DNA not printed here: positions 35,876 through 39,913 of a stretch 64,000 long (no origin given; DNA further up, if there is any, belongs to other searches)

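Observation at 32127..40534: Two tandem giant T9SS type-B cargo proteins built from about 35 (G)CDS-terminated mini-modules in a three-module super-repeat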

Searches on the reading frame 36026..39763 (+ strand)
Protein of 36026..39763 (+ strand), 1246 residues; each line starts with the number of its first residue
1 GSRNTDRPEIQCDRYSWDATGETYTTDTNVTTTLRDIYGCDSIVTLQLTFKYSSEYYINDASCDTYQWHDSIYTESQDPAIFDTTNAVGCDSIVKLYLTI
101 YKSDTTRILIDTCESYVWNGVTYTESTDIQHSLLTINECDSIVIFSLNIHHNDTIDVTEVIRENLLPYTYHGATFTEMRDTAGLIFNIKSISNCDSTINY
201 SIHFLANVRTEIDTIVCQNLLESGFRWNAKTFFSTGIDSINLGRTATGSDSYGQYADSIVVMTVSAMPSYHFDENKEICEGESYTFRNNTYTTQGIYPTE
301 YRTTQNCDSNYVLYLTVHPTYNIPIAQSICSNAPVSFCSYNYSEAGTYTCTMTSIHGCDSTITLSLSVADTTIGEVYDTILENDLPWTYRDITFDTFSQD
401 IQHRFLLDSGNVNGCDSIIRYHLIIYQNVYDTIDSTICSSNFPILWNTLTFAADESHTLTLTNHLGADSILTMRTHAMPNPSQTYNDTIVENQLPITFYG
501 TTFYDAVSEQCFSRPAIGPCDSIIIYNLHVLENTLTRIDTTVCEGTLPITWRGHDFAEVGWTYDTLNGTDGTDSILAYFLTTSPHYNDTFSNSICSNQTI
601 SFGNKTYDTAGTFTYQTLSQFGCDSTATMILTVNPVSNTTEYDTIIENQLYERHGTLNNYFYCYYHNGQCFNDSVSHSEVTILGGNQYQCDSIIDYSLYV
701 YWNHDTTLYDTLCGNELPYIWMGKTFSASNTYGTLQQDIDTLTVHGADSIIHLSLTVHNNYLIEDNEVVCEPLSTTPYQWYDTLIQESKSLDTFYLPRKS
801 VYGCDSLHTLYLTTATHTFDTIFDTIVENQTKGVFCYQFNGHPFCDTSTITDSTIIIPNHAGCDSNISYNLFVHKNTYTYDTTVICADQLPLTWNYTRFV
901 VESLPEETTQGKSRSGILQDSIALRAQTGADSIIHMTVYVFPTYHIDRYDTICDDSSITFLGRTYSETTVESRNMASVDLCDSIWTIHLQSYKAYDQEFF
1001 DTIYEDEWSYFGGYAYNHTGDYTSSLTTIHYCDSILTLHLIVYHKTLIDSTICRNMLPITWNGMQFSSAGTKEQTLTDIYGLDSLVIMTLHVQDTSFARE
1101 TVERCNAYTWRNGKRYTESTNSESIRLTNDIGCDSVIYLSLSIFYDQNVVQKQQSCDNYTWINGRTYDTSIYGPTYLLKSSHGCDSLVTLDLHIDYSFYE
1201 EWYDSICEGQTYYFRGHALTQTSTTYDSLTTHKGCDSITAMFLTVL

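Call 8: find_homologous_proteins(query=window:36026-39763:+, max_evalue=0.00001)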
Query window:36026-39763:+ (1246 aa): 2232 proteins with E <= 0.00001 among 8000 candidates; the best 120 are listed.
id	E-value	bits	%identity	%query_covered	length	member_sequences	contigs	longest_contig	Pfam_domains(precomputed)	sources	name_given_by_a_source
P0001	0.0e+0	2874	100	100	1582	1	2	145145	PF13585.13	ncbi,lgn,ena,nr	ncbi:MAG: gliding motility-associated C-terminal domain-containing protein [Bacteroidales bacterium]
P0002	0.0e+0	1045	44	99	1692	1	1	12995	PF13585.13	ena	-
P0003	0.0e+0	1036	44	99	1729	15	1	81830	PF13585.13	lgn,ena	-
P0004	0.0e+0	1031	43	99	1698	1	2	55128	PF13585.13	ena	-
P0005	0.0e+0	1019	42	99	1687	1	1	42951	PF13585.13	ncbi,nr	ncbi:MAG: gliding motility-associated C-terminal domain-containing protein [Bacteroidales bacterium]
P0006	0.0e+0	1014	43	100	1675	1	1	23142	PF13585.13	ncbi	-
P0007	9.7e-242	824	37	99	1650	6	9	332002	PF13585.13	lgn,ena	-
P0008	8.0e-229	781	29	99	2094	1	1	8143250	PF21913.2,PF13585.13,PF04129.19,PF19844.5,PF26554.1,PF19306.6,PF06252.18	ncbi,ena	-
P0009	2.7e-221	756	27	96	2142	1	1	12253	PF13585.13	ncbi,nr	ncbi:MAG: gliding motility-associated C-terminal domain-containing protein, partial [Bacteroidales b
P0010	1.9e-219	750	27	79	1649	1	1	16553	PF18962.8,PF24595.2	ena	-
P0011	4.4e-216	739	28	95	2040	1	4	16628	PF26766.1,PF13585.13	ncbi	-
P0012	6.7e-208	712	29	93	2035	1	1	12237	PF26766.1,PF13585.13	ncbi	-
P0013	2.3e-199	683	29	91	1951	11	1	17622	PF26766.1,PF13585.13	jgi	jgi:gliding motility-associated-like protein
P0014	2.4e-195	670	28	96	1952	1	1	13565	PF26766.1,PF13585.13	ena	-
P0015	2.6e-194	667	26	99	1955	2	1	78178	PF13585.13,PF16416.12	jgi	-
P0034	2.2e-166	574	27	89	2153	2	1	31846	PF19408.6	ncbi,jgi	jgi:hypothetical protein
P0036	1.9e-164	568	30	77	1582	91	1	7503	PF13573.13,PF13585.13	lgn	-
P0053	2.3e-151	524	29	95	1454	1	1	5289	PF00629.31,PF18962.8,PF19921.5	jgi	jgi:hypothetical protein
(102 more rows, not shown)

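Call 11: search_protein_families(library=pfam, proteins=[P0010, P0011, P0053, P0034, P0036], max_evalue=0.01)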
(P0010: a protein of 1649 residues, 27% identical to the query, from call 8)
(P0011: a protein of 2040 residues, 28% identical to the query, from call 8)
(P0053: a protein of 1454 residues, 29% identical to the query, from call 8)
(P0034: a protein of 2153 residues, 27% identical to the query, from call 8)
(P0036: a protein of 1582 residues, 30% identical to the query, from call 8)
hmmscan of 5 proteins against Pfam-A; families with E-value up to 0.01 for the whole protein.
P0010 (1649 aa): 3 families
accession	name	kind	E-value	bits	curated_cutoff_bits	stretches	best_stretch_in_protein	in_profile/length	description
PF18962.6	Por_Secre_tail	-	2.5e-12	47.3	27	1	1583-1647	1-74/75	Secretion system C-terminal sorting domain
PF24595.1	DUF7619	-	5.7e-12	46.3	27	1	307-353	87-133/133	Domain of unknown function (DUF7619)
PF06206.17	CpeT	-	0.00014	22.2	21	0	1226-1273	106-155/181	CpeT/CpcT family (DUF1001)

P0011 (2040 aa): 2 families
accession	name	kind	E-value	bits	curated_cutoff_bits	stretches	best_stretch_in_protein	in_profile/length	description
PF13585.12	CHU_C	-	3.2e-08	34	27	1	1954-2024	3-76/86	CHU_C Type IX secretion signal domain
PF10087.14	DUF2325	-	0.0044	17.6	33.6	0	1134-1170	46-82/94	Uncharacterized protein conserved in bacteria (DUF2325)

P0053 (1454 aa): 3 families
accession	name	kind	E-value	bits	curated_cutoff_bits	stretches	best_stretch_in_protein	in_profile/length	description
PF18962.6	Por_Secre_tail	-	1.1e-09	38.8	27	1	1383-1451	1-73/75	Secretion system C-terminal sorting domain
PF19921.4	bpX5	-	2.6e-06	27.6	27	0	1041-1074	41-74/135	MoxR-vWA-beta-propeller ternary system domain bpX5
PF00629.30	MAM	-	6e-06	26.6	26.4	1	40-181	9-157/158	MAM domain, meprin/A5/mu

P0034 (2153 aa): 2 families
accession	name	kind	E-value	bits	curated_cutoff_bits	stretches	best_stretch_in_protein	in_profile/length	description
PF19408.5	PKD_6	-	5.2e-09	36.8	25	1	261-334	6-77/82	PKD-like domain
PF07411.17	DUF1508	-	0.00011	22.4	22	0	530-548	20-38/48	Domain of unknown function (DUF1508)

P0036 (1582 aa): 2 families
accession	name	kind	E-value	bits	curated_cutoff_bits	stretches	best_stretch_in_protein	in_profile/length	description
PF13585.12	CHU_C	-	2.9e-14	53.4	27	1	1494-1567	3-74/86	CHU_C Type IX secretion signal domain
PF13573.12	SprB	-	5.7e-11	42.3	28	1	1138-1171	3-36/37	SprB repeat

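Call 46: find_encoding_contigs(protein=P0001, flank=10000, max_places=4)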
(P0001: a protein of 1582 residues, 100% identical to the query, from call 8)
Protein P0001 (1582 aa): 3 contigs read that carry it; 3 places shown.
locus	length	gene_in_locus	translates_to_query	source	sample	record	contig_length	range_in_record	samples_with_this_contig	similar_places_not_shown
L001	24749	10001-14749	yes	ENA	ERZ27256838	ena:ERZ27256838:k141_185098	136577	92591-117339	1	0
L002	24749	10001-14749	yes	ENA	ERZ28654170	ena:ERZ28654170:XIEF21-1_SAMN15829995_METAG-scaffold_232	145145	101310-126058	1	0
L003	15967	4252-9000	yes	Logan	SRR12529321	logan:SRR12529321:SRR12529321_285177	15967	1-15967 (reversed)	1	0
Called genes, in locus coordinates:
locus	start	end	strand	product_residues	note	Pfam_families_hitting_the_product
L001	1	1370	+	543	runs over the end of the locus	PF01551:Peptidase_M23, PF27332:TP_0781 (faint)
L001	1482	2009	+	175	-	PF01202:SKI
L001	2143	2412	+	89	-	PF00312:Ribosomal_S15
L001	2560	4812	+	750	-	PF01138:RNase_PH, PF03725:RNase_PH_C, PF03726:PNPase (weak), PF01138:RNase_PH, PF00013:KH_1, PF00575:S1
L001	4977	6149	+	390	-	PF00586:AIRS, PF02769:AIRS_C (faint)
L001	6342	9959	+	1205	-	PF13585:CHU_C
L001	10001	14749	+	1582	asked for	PF13585:CHU_C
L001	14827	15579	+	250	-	PF27881:CRWN_N (weak)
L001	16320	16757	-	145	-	PF13411:MerR_1, PF00376:MerR (weak)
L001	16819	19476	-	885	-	PF19838:LptD_2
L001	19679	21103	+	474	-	PF01520:Amidase_3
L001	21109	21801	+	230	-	PF00005:ABC_tran, PF13304:AAA_21 (weak)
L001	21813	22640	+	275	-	PF00215:OMPdecase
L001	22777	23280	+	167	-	-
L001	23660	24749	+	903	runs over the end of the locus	PF02867:Ribonuc_red_lgC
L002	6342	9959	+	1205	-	PF13585:CHU_C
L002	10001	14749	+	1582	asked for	PF13585:CHU_C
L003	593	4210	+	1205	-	PF13585:CHU_C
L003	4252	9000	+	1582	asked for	PF13585:CHU_C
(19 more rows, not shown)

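Call 62: find_encoding_contigs(protein=P0007, flank=10000, max_places=1)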
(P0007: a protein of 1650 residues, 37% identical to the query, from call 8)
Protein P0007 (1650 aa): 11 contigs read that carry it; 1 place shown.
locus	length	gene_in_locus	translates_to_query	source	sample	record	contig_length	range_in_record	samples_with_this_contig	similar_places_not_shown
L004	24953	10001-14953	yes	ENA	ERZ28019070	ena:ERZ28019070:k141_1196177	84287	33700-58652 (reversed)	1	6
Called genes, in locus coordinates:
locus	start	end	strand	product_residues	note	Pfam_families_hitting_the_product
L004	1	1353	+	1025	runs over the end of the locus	-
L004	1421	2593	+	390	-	PF00586:AIRS, PF02769:AIRS_C (weak)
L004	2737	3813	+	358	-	PF00248:Aldo_ket_red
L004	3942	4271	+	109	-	PF13474:SnoaL_3 (weak), PF14534:DUF4440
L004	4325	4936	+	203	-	PF12682:Flavodoxin_4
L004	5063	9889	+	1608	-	PF13585:CHU_C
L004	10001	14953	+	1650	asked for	PF13585:CHU_C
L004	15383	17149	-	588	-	PF02837:Glyco_hydro_2_N, PF00703:Glyco_hydro_2, PF02836:Glyco_hydro_2_C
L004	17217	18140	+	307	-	PF16745:RsgA_N, PF01926:MMR_HSR1 (faint), PF03193:RsgA_GTPase, PF00009:GTP_EFTU (faint)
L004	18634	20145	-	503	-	PF00474:SSF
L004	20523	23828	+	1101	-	PF07517:SecA_DEAD, PF00270:DEAD (weak), PF01043:SecA_PP_bind, PF00271:Helicase_C (faint), PF21090:P-loop_SecA, PF07516:SecA_SW, PF02810:SEC-C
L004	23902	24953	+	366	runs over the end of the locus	PF13568:OMP_b-brl_2 (weak)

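Call 63: find_encoding_contigs(protein=P0008, flank=10000, max_places=1)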
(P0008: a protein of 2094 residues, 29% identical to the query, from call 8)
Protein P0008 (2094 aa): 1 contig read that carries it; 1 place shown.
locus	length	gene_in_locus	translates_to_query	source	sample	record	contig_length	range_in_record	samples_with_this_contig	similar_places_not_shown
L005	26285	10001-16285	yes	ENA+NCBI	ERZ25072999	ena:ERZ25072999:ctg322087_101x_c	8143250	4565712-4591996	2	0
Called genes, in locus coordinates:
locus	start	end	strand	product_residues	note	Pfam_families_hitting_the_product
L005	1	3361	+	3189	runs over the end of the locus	PF20495:DUF6727 (faint), PF10772:Phage_HP1_Orf24 (faint), PF19844:DUF6319 (faint)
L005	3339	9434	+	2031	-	PF05067:Mn_catalase (faint), PF06252:GemA (faint), PF19844:DUF6319 (faint), PF26554:DUF8182 (faint), PF04129:Vps52_CC (faint), PF21913:ORC6_2nd (faint)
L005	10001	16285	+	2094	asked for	PF19306:WHD_Lhr (faint), PF06252:GemA (faint), PF19844:DUF6319 (faint), PF26554:DUF8182 (faint), PF04129:Vps52_CC (faint), PF21913:ORC6_2nd (faint), PF13585:CHU_C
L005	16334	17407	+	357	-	PF11751:PorP_SprF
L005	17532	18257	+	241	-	PF13852:DUF4197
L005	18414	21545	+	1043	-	PF07494:Reg_prop (faint), PF06832:BiPBP_C (faint), PF17957:Big_7 (faint), PF23585:DUF7137 (faint), PF22352:K319L-like_PKD (faint), PF13573:SprB (weak), PF00691:OmpA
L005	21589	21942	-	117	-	-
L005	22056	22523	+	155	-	PF00111:Fer2, PF01799:Fer2_2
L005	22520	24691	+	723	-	PF20256:MoCoBD_2, PF02738:MoCoBD_1, PF20256:MoCoBD_2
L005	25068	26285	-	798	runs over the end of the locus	-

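Call 64: find_encoding_contigs(protein=P0004, flank=10000, max_places=1)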
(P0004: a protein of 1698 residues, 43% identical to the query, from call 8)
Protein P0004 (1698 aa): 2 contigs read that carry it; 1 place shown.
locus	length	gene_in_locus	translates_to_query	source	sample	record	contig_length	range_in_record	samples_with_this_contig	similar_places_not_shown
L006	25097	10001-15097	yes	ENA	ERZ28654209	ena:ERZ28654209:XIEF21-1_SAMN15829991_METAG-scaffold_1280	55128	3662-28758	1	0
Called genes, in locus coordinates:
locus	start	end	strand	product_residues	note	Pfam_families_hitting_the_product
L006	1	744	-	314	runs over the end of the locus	PF01040:UbiA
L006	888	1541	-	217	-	-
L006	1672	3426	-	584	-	PF01336:tRNA_anti-codon, PF00152:tRNA-synt_2, PF02938:GAD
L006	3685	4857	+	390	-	PF00586:AIRS, PF02769:AIRS_C (weak)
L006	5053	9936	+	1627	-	PF13585:CHU_C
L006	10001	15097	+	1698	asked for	PF13585:CHU_C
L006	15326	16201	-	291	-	PF12833:HTH_18, PF00165:HTH_AraC (weak)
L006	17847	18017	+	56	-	-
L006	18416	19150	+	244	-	PF00261:Tropomyosin (weak)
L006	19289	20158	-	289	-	PF23023:Anti-Pycsar_Apyc1, PF00753:Lactamase_B, PF12706:Lactamase_B_2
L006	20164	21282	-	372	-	PF16115:DUF4831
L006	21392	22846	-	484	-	PF00474:SSF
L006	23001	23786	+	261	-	-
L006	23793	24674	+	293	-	PF00009:GTP_EFTU, PF00071:Ras, PF00350:Dynamin_N (faint), PF01926:MMR_HSR1, PF02421:FeoB_N, PF03193:RsgA_GTPase (faint), PF10662:PduV-EutP (weak), PF07650:KH_2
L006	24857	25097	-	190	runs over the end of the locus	-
